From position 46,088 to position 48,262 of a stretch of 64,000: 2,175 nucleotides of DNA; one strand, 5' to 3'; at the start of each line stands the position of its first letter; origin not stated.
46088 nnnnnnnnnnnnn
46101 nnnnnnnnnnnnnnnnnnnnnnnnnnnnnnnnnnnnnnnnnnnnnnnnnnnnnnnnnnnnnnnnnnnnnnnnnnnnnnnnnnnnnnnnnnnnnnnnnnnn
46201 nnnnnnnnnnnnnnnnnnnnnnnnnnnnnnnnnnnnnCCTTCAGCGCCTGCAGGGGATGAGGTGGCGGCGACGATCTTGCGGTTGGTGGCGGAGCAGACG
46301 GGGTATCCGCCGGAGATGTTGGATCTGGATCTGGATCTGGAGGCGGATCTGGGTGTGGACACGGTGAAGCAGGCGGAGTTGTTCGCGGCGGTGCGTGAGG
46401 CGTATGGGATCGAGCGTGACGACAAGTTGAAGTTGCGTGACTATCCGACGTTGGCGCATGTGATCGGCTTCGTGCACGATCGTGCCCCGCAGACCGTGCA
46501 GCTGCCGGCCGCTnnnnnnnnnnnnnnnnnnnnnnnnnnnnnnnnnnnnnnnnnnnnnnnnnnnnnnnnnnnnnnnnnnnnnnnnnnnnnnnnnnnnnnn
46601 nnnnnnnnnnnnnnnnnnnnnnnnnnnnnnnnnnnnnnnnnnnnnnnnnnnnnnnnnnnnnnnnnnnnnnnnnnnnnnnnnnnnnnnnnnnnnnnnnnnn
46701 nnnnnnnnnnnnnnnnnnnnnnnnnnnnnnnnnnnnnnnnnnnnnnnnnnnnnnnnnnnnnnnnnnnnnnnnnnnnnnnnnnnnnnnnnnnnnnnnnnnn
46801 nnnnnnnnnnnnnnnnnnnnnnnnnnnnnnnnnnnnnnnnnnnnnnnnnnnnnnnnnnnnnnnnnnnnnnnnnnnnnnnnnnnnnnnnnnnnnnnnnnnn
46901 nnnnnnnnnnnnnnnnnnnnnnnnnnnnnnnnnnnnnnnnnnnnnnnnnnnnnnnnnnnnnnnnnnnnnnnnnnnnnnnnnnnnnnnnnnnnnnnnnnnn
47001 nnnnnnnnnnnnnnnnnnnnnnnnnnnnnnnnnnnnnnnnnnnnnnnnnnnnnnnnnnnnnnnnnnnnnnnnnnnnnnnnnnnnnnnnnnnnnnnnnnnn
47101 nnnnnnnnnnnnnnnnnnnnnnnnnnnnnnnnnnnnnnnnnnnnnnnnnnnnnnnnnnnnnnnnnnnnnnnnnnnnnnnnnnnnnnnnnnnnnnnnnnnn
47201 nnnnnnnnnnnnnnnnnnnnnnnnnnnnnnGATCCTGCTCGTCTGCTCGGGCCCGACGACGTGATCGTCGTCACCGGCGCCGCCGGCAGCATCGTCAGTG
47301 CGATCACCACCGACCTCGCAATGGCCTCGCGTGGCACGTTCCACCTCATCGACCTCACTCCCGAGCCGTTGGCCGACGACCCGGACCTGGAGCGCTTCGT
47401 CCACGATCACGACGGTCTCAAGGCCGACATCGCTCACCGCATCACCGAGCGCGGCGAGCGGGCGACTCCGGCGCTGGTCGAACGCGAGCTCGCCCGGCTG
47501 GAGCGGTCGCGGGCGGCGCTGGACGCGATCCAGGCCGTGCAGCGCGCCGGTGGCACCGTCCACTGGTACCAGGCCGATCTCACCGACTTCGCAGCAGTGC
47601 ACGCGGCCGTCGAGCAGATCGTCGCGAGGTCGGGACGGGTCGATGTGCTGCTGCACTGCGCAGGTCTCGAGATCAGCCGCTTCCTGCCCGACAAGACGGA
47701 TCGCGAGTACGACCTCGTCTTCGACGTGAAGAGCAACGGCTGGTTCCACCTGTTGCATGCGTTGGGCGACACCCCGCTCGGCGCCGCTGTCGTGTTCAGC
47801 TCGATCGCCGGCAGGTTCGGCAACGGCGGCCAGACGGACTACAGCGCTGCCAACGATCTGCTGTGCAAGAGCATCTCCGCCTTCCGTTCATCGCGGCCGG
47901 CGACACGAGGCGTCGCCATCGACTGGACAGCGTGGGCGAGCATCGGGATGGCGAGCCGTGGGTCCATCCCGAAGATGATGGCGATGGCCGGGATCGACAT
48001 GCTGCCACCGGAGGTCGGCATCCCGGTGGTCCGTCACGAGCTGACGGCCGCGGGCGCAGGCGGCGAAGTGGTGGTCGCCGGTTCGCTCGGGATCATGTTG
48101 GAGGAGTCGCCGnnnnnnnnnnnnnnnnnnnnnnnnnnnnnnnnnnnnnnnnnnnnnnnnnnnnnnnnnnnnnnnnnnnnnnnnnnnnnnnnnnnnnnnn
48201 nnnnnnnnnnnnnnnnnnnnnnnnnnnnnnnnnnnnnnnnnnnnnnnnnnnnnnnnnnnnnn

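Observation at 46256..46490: Carrier domain without any serine (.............) sitting in a sharp codon-usage island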

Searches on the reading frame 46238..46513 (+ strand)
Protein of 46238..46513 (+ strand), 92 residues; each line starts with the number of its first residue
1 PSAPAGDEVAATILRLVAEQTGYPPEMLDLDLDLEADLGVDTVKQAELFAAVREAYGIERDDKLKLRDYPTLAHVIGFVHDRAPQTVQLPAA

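Call 7: search_protein_families(library=pfam, proteins=[window:46253-46492:+], max_evalue=10)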
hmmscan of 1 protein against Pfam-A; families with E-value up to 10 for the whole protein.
seq(80 aa): 1 family
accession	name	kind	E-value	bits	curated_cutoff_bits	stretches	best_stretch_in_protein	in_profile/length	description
PF00550.31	PP-binding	-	7.3e-09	36.2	20.8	1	7-73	2-66/67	Phosphopantetheine attachment site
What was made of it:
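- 46256..46489 (+): Carrier (ACP-like) domain of the Thr type, motif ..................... PF00550 E 7.3e-9 (call 7).
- Checked: PF00550 matches the excised domain at E 7.3e-9, 36.2 bits against a cut-off of 20.8 (call 7).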

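Call 9: find_homologous_proteins(query=window:46238-46513:+, max_evalue=0.001)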
Query seq(92 aa) (92 aa): 1096 proteins with E <= 0.001 among 1102 candidates; the best 120 are listed.
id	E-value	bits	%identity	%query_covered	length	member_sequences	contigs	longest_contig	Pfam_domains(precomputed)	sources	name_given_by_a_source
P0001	4.9e-56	204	81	82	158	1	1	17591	PF00550.32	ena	-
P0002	4.9e-48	179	76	73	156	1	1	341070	PF00550.32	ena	-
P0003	2.6e-47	177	73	76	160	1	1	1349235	PF00550.32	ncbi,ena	-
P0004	1.3e-46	174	67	86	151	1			PF00550.32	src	-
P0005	1.7e-46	174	72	72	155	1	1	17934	PF00550.32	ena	-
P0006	3.8e-46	173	73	57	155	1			PF00550.32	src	-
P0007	9.1e-46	172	76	54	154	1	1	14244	PF00550.32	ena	-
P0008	4.7e-45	169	69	87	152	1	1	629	PF00550.32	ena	-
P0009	2.2e-43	164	67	91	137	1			PF00550.32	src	-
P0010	2.7e-43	164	79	58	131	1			PF00550.32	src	-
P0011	3.8e-43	163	73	53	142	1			PF00550.32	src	-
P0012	6.6e-43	162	65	82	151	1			PF00550.32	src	-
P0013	1.3e-42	162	74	88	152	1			PF00550.32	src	-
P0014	1.6e-42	161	76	59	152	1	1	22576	PF00550.32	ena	-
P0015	2.5e-41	157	74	54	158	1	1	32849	PF00550.32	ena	-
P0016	6.4e-41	156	70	54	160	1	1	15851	PF00550.32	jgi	jgi:acyl carrier protein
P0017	1.4e-40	155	71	87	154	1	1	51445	PF00550.32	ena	-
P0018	8.9e-40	152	78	53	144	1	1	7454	PF00550.32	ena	-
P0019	2.6e-38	148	74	78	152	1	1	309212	PF00550.32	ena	-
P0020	2.9e-38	148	86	75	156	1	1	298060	PF00550.32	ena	-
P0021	4.9e-38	147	68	78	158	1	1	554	PF00550.32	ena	-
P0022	3.9e-36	141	69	76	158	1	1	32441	PF00550.32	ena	-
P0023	9.1e-36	140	59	76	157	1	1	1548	PF00550.32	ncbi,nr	ncbi:beta-ketoacyl synthase, partial [bacterium]|nr:beta-ketoacyl synthase [bacterium]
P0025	1.4e-35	139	75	52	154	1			PF00550.32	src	-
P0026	1.4e-35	139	93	78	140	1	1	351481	PF00550.32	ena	-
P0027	1.6e-35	139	73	100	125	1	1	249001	PF00550.32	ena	-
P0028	2.6e-35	138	74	92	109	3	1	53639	PF00550.32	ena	-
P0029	3.6e-35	138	72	74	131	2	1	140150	PF00550.32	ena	-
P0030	5.3e-35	137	75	96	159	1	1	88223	PF00550.32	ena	-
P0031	6.3e-35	137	70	90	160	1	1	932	PF00550.32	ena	-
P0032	9.5e-35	136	77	84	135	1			PF00550.32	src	-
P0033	1.0e-34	136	72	54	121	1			PF00550.32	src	-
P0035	2.0e-34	135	76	91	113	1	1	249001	PF00550.32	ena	-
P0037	2.9e-34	135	76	90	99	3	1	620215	PF00550.32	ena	-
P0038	2.9e-34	135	70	58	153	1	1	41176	PF00550.32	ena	-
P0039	8.3e-34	133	78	86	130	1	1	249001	PF00550.32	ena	-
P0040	9.0e-34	133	83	83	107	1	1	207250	PF00550.32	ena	-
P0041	9.1e-34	133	71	75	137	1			PF00550.32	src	-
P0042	9.9e-34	133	70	79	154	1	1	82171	PF00550.32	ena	-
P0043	1.8e-33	132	78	87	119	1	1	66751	PF00550.32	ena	-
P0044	2.1e-33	132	73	60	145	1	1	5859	PF00550.32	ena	-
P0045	3.5e-33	131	81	84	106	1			PF00550.32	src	-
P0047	3.6e-33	131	78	83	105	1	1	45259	PF00550.32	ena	-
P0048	3.8e-33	131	72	73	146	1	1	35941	PF00550.32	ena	-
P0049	4.5e-33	131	72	93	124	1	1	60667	PF00550.32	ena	-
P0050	5.0e-33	131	73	89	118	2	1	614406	PF00550.32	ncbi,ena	-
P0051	5.0e-33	131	81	80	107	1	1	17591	PF00550.32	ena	-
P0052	7.0e-33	130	71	91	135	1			PF00550.32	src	-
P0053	9.7e-33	130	74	72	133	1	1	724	PF00550.32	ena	-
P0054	1.1e-32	130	86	78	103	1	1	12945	PF00550.32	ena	-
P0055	1.3e-32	130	71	95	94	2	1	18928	PF00550.32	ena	-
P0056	1.4e-32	129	73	80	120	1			PF00550.32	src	-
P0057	1.7e-32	129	83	76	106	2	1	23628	PF00550.32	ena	-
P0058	1.8e-32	129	79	84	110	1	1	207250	PF00550.32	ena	-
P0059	1.9e-32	129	85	78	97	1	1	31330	PF00550.32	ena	-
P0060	2.0e-32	129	80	82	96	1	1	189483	PF00550.32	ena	-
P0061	2.1e-32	129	68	79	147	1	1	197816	PF00550.32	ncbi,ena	-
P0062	2.6e-32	129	85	78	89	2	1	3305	PF00550.32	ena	-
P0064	3.5e-32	128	74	89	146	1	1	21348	PF00550.32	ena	-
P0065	4.3e-32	128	72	92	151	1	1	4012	PF00550.32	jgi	jgi:acyl carrier protein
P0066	4.8e-32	128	86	77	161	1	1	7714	PF00550.32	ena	-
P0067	6.1e-32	127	72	89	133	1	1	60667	PF00550.32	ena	-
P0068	6.1e-32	127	80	83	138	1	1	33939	PF00550.32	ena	-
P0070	7.4e-32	127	82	79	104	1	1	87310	PF00550.32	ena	-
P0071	7.7e-32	127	80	82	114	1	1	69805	PF00550.32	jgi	jgi:acyl carrier protein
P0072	8.0e-32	127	81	82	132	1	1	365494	PF00550.32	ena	-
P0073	9.1e-32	127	71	83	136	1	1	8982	PF00550.32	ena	-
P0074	9.6e-32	127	77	82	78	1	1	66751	PF00550.32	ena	-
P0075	1.2e-31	126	67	93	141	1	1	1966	PF00550.32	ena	-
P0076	1.3e-31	126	73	89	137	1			PF00550.32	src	-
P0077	1.3e-31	126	70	91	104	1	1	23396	PF00550.32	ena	-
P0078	1.5e-31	126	83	80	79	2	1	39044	PF00550.32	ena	-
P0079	1.5e-31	126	84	73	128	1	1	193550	PF00550.32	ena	-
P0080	2.3e-31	126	80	80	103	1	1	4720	PF00550.32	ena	-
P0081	2.6e-31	125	80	86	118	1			PF00550.32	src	-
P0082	2.6e-31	125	74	85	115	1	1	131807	PF00550.32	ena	-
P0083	3.3e-31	125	87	74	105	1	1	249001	PF00550.32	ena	-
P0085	3.9e-31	125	51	78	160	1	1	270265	PF00550.32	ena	-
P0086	4.1e-31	125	75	83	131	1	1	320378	PF00550.32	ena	-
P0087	4.4e-31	125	85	77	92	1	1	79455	PF00550.32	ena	-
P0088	4.5e-31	125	73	86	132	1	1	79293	PF00550.32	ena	-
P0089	4.5e-31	125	81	73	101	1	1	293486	PF00550.32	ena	-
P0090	4.8e-31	125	79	78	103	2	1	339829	PF00550.32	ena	-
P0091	4.8e-31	125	81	78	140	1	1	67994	PF00550.32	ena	-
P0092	5.0e-31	125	88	73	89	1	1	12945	PF00550.32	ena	-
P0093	5.4e-31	124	80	75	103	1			PF00550.32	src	-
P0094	6.1e-31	124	61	59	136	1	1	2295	PF00550.32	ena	-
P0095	8.2e-31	124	76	80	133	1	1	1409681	PF00550.32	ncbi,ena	-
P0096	8.5e-31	124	81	78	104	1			PF00550.32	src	-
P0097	9.5e-31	124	67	90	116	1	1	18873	PF00550.32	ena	-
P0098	9.7e-31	124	64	93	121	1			PF00550.32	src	-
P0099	9.8e-31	124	71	86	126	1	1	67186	PF00550.32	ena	-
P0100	1.0e-30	124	73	64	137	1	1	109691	PF00550.32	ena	-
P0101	1.1e-30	124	72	86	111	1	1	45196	PF00550.32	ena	-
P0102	1.1e-30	123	76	85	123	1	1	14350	PF00550.32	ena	-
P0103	1.2e-30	123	75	83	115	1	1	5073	PF00550.32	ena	-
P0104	1.2e-30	123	71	93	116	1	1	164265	PF00550.32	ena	-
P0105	1.2e-30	123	77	79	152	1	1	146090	PF00550.32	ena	-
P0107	1.4e-30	123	79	76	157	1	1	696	PF00550.32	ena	-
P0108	1.5e-30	123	80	83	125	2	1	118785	PF00550.32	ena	-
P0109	1.7e-30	123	67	57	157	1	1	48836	PF00550.32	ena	-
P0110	1.8e-30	123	74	83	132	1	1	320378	PF00550.32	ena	-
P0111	2.1e-30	123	67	85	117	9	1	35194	PF00550.32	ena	-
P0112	2.5e-30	122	75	79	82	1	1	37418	PF00550.32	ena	-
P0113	2.6e-30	122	79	76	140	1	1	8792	PF00550.32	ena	-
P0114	2.7e-30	122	72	86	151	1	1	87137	PF00550.32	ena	-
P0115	2.9e-30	122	78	73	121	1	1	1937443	PF00550.32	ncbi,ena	-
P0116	3.0e-30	122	81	73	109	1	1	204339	PF00550.32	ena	-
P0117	3.1e-30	122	74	79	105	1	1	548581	PF00550.32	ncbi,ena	-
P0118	3.7e-30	122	69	96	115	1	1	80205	PF00550.32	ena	-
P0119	3.8e-30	122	71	92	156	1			PF00550.32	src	-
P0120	4.1e-30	122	75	86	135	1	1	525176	PF00550.32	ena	-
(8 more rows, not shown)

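Call 12: search_solved_structures(query=window:46238-46513:+, max_evalue=1, show_alignments=3)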
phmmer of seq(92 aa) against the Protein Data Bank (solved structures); distinct sequences matched with E-value up to 1: 82 (the best 60 are shown).
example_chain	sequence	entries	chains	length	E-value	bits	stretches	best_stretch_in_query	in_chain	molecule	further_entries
5y08_A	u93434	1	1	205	1.8e-08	38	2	11-76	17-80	4-hydroxy-2,2'-bipyrrole-5-methanol synthase PigH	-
2ehs_A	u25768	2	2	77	0.00047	24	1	13-81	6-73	Acyl carrier protein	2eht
2cnr_A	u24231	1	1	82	0.0012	22.7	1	5-65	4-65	ACYL CARRIER PROTEIN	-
2koo_A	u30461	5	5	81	0.0014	22.4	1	6-65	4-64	Acyl carrier protein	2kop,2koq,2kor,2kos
1klp_A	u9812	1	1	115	0.0047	20.8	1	7-81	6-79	MEROMYCOLATE EXTENSION ACYL CARRIER PROTEIN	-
7bvc_P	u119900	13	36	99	0.0061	20.4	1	5-82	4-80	Meromycolate extension acyl carrier protein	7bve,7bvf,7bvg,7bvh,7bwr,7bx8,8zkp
2mf4_A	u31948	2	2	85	0.0064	20.4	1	3-73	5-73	Hybrid polyketide synthase-non ribosomal peptide synthetase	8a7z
2lol_A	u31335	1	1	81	0.0082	20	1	7-82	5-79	Acyl carrier protein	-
9rgb_G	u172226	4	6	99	0.01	19.7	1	5-82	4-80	Meromycolate extension acyl carrier protein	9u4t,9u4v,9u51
8jfg_G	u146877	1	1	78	0.013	19.4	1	13-81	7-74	Acyl carrier protein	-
8jfn_B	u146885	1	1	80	0.013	19.4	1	13-81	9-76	Acyl carrier protein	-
7pdi_A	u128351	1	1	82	0.013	19.3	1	9-63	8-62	Acyl carrier protein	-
8jfi_G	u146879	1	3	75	0.013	19.3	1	14-81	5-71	Acyl carrier protein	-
9s2u_I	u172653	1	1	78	0.014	19.3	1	7-79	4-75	Meromycolate extension acyl carrier protein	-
8jfh_E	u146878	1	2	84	0.015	19.1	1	13-81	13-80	Acyl carrier protein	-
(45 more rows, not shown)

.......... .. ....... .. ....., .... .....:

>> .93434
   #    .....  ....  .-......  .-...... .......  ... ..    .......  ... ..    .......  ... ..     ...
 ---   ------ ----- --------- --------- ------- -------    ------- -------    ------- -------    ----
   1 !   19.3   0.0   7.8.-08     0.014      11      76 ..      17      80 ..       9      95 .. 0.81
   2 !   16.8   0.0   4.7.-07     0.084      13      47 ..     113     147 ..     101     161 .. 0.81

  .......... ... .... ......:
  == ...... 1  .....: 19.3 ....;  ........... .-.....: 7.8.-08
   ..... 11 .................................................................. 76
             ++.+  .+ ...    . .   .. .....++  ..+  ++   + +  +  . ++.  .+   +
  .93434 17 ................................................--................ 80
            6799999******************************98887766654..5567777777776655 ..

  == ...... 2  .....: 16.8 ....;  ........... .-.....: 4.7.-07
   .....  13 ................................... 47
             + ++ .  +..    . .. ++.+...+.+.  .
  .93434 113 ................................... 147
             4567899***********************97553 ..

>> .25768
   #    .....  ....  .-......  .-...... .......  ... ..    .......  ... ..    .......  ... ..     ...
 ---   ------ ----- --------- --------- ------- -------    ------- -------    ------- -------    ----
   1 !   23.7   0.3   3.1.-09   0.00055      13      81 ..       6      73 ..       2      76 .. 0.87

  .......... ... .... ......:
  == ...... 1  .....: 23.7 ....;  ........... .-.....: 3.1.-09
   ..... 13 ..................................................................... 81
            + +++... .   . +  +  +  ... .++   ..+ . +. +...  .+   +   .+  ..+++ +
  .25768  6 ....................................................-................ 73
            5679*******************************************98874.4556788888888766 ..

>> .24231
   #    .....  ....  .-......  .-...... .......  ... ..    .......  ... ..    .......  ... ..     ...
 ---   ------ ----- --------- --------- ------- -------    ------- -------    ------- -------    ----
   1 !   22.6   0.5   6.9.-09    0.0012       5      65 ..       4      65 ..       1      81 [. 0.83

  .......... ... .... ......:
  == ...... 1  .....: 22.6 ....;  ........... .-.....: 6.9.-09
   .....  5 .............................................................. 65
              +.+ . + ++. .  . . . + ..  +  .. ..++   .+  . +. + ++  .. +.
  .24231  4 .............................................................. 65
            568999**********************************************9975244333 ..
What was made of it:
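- The Thr aligns to the Ser of solved ACPs (call 12).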

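Call 60: predict_structure(alignment_id=A2)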
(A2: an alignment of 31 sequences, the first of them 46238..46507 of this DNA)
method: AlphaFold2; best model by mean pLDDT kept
length: 90 residues; sequences in the alignment: 31
mean_pLDDT: 81.6   pTM: 0.64
mean pLDDT of the five models: 81.6, 80.9, 80.7, 80.0, 79.7
residues with pLDDT >= 90: 10; 70-90: 66; 50-70: 7; < 50: 7
segments of 3 or more residues with pLDDT < 50: 1-4, 88-90
pLDDT, mean of each block of 10 residues (from residue 1): 60 89 87 89 89 86 84 89 63
secondary structure, 60 per line:
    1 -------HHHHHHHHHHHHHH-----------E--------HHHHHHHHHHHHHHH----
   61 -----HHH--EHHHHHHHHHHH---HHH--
elements in order: H8-21 H42-56 H72-82

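Call 62: fold_search(model_id=the predicted structure, library=pdb)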
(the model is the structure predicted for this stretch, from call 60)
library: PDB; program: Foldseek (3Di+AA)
matches with E <= 10: 332; with E <= 0.001: 0
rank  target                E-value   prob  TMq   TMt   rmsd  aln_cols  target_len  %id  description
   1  2eht                  1.1e-03  1.00  0.71  0.81   1.7        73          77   27  Crystal structure of acyl carrier protein from Aquifex aeolicus (form 2) (released 2007-09-11)
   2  4etw_B                1.2e-03  1.00  0.71  0.84   1.7        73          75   22  Structure of the Enzyme-ACP Substrate Gatekeeper Complex Required for Biotin Synthesis (released 2012-10-17)
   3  6lvu_A                1.2e-03  1.00  0.75  0.86   1.4        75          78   19  Crystal structure of apo acyl carrier protein from Thermotoga maritima (released 2020-04-22)
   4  4ihf_I                1.5e-03  1.00  0.68  0.82   1.8        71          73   22  Chasing Acyl Carrier Protein Through a Catalytic Cycle of Lipid A Production (released 2013-11-13)
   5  6lvt_MODEL_1_A        1.6e-03  1.00  0.76  0.83   1.7        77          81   18  Solution structure of holo acyl carrier protein from Thermotoga maritima (released 2020-12-09)
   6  6n3p_I                1.6e-03  1.00  0.69  0.80   1.7        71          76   22  Crosslinked AcpP=FabZ complex from E. coli Type II FAS (released 2019-03-13)
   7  3ejb_C                1.7e-03  1.00  0.70  0.81   1.6        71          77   22  Crystal Structure of P450BioI in complex with tetradecanoic acid ligated Acyl Carrier Protein (released 2008-10-07)
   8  2qnw                  1.7e-03  1.00  0.72  0.79   1.8        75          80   19  Toxoplasma gondii apicoplast-targeted acyl carrier protein (released 2007-07-31)
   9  8e73_AB               1.7e-03  1.00  0.69  0.72   2.2        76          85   22  Vigna radiata supercomplex I+III2 (full bridge) (released 2023-01-11)
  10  8jfh_E                1.8e-03  1.00  0.72  0.81   1.8        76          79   24  Crystal structure of 3-oxoacyl-ACP reductase FabG in complex with NADP+ and 3-keto-octanoyl-ACP from Helicobacter pylo (released 2023-11-15)
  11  8zkp_D                1.8e-03  1.00  0.73  0.78   3.9        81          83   21  Cryo-EM structure of the efflux transporter MmpL5/MmpS5 from Mycobacterium tuberculosis, C3 symmetry (released 2025-05-21)
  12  7qso_T                1.9e-03  1.00  0.67  0.71   3.9        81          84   21  Bovine complex I in lipid nanodisc, State 3 (Slack) (released 2022-05-25)
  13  9ka7_C                2.1e-03  1.00  0.70  0.80   1.7        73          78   22  Crystal structure of beta-ketoacyl-ACP synthase FabH C112Q in complex with malonyl-ACP from E. coli (released 2025-09-10)
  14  5y08_MODEL_1_A        2.1e-03  1.00  0.73  0.34   2.4        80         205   25  Solution structure of the apo doublet acyl carrier protein from prodigiosin biosynthesis (released 2018-12-12)
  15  7bvc_P                2.1e-03  1.00  0.72  0.72   3.0        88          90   19  Cryo-EM structure of Mycobacterium smegmatis arabinosyltransferase EmbA-EmbB-AcpM2 in complex with ethambutol (released 2020-04-29)
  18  2ehs                  2.3e-03  1.00  0.71  0.83   1.7        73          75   27  Crystal structure of acyl carrier protein from Aquifex aeolicus (form 1) (released 2007-09-11)
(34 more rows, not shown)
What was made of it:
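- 46256..46489 (+): AF2 model plus Foldseek matches to ACPs (calls 60, 62).
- On Acyl/peptidyl carrier domain (Pfam PF00550 PP-binding): Foldseek matches ACPs at TM 0.63-0.86 (the best-fitting at rmsd 1.4-1.8 A) (calls 60, 62).
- Checked: An AF2 model (pLDDT 81.6) puts the Thr as the first residue of helix II, and the best Foldseek matches listed (top 50) are all ACPs (TM 0.63-0.86; the best-fitting have rmsd 1.4-1.8 A) (calls 60, 62).
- The Thr caps helix II in a pLDDT-81.6 model whose best Foldseek matches listed (top 50) are all ACPs (calls 60, 62).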

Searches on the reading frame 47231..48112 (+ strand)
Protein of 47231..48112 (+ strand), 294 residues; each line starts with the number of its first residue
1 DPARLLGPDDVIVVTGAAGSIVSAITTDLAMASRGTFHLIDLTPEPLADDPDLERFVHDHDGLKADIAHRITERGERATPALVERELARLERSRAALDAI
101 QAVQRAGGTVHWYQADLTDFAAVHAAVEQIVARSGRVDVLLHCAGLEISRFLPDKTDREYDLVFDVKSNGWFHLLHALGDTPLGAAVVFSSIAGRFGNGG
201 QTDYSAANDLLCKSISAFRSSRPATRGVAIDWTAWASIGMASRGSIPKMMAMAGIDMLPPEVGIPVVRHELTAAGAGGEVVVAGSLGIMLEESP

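Call 20: find_related_loci(query=A1, collection=genome_contigs, flank=10000)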
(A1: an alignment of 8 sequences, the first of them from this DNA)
Query A1 (294 aa) in genome_contigs; peptide patterns used: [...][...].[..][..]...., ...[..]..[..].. (x = any residue, [..] = any of these).
600 stretches matched a pattern (row limit reached: there are more); 516 encode a relative of the query (tblastn E <= 1e-3); the best 80 are kept; 80 distinct loci.
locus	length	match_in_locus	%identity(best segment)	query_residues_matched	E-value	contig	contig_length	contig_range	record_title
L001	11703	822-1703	91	1-294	2e-180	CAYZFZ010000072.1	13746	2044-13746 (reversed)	MAG TPA_asm: uncultured Bifidobacterium sp. isolate SRP342105_co3_197 genome assembly, contig: NODE_4223_length_13746_co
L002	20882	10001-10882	85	1-294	2e-162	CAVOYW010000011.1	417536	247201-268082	MAG: uncultured Acidimicrobiales bacterium isolate MFD09779.bin.2.38 genome assembly, contig: contig_9940, whole genome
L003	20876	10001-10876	74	1-292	5e-138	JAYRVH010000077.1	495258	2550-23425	MAG: Acidimicrobiales bacterium isolate NJ_NJASGE3bin.16 k141_1252534, whole genome shotgun sequence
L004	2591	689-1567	72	1-292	8e-143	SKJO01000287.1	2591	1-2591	MAG: Nitriliruptoraceae bacterium isolate CSSed162cmA_105 CSSed16-2cmA-249710, whole genome shotgun sequence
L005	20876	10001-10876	71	1-292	2e-134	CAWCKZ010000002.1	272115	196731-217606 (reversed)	MAG: uncultured Solirubrobacteraceae bacterium isolate MFD01872.bin.2.213 genome assembly, contig: contig_152151, whole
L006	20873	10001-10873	72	1-292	2e-133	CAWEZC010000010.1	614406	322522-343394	MAG: uncultured Thermoleophilaceae bacterium isolate MFD09267.bin.1.130 genome assembly, contig: contig_8103, whole geno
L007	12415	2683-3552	72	2-292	2e-132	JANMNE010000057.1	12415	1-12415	MAG: Ilumatobacteraceae bacterium isolate OTE_58_metabat_370 OTE_58_k141_3210796, whole genome shotgun sequence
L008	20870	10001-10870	70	1-292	3e-131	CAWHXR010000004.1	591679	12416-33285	MAG: uncultured Solirubrobacterales bacterium isolate MFD02199.bin.1.40 genome assembly, contig: contig_30744, whole gen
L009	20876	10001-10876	72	1-291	8e-131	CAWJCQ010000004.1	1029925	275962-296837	MAG: uncultured Acidimicrobiia bacterium isolate MFD04944.bin.1.304 genome assembly, contig: contig_23418, whole genome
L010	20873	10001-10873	68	2-292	3e-130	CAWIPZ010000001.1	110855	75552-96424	MAG: uncultured Acidobacteriaceae bacterium isolate MFD01716.bin.1.180 genome assembly, contig: contig_13723, whole geno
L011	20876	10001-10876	70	1-292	5e-130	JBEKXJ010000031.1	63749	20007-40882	MAG: Solirubrobacteraceae bacterium isolate SPRUCE 649 SPRUCE_649_31, whole genome shotgun sequence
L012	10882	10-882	72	1-292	1e-129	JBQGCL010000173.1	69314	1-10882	MAG: Thermoleophilaceae bacterium isolate FBaSoil0_20 FBaSoil0_contig173, whole genome shotgun sequence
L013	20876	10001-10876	68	1-292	2e-129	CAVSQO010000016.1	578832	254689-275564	MAG: uncultured Acidobacteriaceae bacterium isolate MFD05705.bin.1.32 genome assembly, contig: contig_9056, whole genome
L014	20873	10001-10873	67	2-292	1e-128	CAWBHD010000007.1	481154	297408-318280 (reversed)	MAG: uncultured Acidobacteriota bacterium isolate MFD06435.bin.2.114 genome assembly, contig: contig_44263, whole genome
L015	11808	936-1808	67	2-292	2e-128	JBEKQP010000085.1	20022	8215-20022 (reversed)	MAG: Candidatus Korobacteraceae bacterium isolate SPRUCE 490 SPRUCE_490_85, whole genome shotgun sequence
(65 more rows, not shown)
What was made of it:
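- Closest known: 'Type R' secondary lipid synthase gene cluster. Same: Korobacteraceae loci are among the relatives found here (call 20).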
